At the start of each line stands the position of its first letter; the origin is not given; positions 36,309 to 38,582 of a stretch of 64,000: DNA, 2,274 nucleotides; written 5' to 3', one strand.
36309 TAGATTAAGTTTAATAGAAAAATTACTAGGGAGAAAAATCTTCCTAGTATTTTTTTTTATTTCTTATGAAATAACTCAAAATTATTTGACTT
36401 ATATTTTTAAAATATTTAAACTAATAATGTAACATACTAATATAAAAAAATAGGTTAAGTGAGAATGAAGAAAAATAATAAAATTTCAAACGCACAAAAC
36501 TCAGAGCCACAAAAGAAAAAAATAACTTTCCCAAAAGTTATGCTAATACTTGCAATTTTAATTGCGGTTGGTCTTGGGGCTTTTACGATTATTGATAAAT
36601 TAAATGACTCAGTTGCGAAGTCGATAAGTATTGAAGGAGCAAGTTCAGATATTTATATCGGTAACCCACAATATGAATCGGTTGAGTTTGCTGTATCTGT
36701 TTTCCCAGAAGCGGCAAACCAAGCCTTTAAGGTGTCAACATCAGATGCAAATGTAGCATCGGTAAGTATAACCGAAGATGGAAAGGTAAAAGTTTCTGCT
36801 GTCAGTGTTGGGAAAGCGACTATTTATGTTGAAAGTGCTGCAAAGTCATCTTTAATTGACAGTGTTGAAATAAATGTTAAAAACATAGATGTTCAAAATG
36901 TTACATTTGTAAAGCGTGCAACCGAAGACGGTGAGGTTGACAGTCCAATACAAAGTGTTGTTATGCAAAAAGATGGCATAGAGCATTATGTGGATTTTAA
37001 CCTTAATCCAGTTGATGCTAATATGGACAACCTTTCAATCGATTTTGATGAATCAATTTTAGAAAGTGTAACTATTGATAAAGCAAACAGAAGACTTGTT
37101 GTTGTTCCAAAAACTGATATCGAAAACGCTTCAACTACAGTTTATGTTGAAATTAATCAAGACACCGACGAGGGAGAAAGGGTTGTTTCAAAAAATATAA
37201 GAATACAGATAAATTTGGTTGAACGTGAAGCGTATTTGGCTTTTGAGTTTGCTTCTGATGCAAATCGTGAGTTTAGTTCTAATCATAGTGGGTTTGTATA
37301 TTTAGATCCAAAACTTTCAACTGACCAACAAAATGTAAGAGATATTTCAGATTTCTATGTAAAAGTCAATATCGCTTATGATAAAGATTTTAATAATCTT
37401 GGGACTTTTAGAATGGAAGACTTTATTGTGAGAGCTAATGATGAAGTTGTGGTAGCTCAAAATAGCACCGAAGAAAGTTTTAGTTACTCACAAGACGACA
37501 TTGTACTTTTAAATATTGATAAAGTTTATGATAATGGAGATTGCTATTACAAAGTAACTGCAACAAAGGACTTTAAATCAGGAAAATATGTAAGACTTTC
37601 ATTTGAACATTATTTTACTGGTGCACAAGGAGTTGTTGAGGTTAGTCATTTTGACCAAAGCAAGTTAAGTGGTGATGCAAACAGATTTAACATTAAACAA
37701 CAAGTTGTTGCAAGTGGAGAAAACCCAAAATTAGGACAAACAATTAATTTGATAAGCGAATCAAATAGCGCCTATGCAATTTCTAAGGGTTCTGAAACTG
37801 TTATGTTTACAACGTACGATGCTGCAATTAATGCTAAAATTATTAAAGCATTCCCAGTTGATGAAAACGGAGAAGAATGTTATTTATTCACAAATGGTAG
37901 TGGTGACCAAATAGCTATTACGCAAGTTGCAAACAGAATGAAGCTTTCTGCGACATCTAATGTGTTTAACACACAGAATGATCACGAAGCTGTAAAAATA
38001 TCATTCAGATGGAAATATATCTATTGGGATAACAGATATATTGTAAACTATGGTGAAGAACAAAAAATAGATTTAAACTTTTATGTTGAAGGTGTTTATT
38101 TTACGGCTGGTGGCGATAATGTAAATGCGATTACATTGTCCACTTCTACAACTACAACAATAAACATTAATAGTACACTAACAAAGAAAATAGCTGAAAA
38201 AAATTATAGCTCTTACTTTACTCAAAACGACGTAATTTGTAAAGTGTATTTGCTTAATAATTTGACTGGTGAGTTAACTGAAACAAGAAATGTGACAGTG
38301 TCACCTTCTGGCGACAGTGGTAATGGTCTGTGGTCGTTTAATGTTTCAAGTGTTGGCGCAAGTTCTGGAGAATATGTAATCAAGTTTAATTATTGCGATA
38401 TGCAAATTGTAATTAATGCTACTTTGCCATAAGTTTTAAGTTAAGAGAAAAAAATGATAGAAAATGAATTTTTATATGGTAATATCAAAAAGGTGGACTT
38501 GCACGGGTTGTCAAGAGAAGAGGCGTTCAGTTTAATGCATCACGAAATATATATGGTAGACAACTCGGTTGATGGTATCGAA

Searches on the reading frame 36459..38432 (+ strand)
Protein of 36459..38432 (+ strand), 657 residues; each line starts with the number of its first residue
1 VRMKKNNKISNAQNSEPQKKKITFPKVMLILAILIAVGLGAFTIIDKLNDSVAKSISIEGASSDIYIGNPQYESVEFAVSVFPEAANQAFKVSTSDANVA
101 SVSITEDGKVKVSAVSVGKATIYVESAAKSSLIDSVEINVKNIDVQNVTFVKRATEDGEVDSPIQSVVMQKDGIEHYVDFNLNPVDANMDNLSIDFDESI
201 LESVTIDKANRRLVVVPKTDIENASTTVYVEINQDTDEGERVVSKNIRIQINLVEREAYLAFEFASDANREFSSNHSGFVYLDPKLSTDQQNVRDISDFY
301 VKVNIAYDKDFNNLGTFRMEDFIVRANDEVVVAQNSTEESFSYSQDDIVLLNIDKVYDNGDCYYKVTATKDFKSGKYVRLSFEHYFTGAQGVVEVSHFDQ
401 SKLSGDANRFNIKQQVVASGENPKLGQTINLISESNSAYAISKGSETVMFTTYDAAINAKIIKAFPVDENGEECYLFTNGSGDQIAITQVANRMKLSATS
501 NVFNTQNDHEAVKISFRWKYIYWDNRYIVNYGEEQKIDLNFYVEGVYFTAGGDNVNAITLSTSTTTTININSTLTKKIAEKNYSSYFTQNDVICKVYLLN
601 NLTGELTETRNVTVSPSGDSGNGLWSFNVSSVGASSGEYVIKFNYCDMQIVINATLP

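Call 63: search_protein_families(library=ncbifam, proteins=[window:36459-38432:+], max_evalue=0.00001)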
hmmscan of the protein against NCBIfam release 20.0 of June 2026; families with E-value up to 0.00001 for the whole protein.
window:36459-38432:+ (657 aa): 0 families

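Call 77: search_protein_families(library=pfam, proteins=[window:36459-38432:+], max_evalue=0.01)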
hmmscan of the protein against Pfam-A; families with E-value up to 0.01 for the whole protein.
window:36459-38432:+ (657 aa): 2 families
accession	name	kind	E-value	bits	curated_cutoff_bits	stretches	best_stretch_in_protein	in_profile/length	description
PF02368.24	Big_2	-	9.1e-06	26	22.8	1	73-124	18-66/79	Bacterial Ig-like domain (group 2)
PF13629.12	T2SS-T3SS_pil_N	-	0.0025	17.9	23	0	89-140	21-71/72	Pilus formation protein N terminal region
